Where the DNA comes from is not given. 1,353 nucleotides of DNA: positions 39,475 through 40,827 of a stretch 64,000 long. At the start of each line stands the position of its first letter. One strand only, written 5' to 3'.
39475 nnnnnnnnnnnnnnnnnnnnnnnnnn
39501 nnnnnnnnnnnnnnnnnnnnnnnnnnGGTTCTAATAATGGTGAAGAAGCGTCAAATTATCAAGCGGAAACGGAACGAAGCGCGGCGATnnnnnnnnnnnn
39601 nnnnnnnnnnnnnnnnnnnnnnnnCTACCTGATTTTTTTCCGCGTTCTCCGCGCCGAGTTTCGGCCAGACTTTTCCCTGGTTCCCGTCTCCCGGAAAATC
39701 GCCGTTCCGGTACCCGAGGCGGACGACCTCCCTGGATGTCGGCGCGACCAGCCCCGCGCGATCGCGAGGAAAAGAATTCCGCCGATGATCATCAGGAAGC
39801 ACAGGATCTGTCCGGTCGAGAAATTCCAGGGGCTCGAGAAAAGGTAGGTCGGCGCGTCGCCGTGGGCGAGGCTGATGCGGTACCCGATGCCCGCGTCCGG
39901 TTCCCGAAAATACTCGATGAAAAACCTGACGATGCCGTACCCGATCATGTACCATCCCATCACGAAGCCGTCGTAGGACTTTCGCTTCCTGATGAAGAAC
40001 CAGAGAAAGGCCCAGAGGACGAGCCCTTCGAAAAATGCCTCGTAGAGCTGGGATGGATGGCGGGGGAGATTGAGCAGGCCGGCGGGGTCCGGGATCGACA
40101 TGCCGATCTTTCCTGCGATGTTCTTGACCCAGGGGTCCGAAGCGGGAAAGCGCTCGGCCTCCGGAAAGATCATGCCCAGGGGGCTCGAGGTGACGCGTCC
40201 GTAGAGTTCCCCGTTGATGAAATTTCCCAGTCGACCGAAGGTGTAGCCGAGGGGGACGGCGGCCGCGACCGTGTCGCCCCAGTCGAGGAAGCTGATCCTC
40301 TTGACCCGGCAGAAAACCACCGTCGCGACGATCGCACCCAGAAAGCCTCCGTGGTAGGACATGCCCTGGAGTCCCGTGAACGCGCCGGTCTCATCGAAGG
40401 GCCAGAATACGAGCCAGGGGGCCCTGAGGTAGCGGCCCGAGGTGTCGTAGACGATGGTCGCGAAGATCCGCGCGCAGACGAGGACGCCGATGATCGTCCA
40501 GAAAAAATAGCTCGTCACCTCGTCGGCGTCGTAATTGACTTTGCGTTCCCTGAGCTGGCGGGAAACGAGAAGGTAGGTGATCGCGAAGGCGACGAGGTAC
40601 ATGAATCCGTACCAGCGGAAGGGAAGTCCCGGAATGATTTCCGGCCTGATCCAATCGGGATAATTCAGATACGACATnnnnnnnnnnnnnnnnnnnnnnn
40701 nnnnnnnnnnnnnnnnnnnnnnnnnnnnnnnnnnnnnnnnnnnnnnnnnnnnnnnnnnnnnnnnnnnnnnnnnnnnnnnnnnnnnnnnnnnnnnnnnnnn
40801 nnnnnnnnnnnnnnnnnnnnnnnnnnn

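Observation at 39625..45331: Tightly linked operon: 4-TM protein, MinD-like ATPase, giant FapA/DUF342 protein and Lgt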

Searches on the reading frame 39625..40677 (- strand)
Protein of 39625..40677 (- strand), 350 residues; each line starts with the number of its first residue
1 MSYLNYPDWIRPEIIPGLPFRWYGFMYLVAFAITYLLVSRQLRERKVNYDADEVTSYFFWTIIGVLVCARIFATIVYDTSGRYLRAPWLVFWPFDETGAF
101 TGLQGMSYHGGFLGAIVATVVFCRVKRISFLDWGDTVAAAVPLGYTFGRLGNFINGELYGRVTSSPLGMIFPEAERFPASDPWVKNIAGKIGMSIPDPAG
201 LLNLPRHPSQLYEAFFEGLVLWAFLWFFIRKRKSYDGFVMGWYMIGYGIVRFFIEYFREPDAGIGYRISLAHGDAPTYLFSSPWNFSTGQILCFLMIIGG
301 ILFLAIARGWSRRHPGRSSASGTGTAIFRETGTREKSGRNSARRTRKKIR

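Call 3: search_protein_families(library=pfam, proteins=[window:39625-40677:-], max_evalue=0.01)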
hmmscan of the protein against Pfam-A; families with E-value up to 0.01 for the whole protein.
window:39625-40677:- (350 aa): 1 family
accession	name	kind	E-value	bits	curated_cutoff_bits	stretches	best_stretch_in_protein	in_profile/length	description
PF01790.23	LGT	-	2.1e-65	220.8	24.9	1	15-305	6-239/240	Prolipoprotein diacylglyceryl transferase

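Call 4: search_protein_families(library=ncbifam, proteins=[window:39625-40677:-], max_evalue=0.01)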
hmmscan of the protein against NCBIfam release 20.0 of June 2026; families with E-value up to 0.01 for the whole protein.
window:39625-40677:- (350 aa): 8 families
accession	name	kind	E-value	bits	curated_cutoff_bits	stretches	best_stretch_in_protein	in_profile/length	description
TIGR00544.1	lgt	equivalog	1.3e-75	254.4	118.9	1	3-307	4-269/280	prolipoprotein diacylglyceryl transferase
NF000778.0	PRK00052.3-4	equivalog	2.5e-28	99.4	334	2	17-179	10-159/252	prolipoprotein diacylglyceryl transferase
NF000784.0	PRK00052.4-5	subfamily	5.7e-27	94.6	409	1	17-259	10-243/298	prolipoprotein diacylglyceryl transferase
NF009611.0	PRK13108.1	equivalog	6.7e-15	55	636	1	112-263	108-249/476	prolipoprotein diacylglyceryl transferase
NF000775.0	PRK00052.2-5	equivalog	2e-14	53.6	428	1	20-261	22-246/288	prolipoprotein diacylglyceryl transferase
NF000779.0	PRK00052.3-5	equivalog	2.3e-12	47.2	405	1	18-168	16-155/257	prolipoprotein diacylglyceryl transferase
NF000777.0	PRK00052.3-2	equivalog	5.7e-08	32.7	558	1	25-167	23-176/310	prolipoprotein diacylglyceryl transferase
NF000780.0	PRK00052.4-1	equivalog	0.00026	20.3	547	1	105-259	104-247/327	prolipoprotein diacylglyceryl transferase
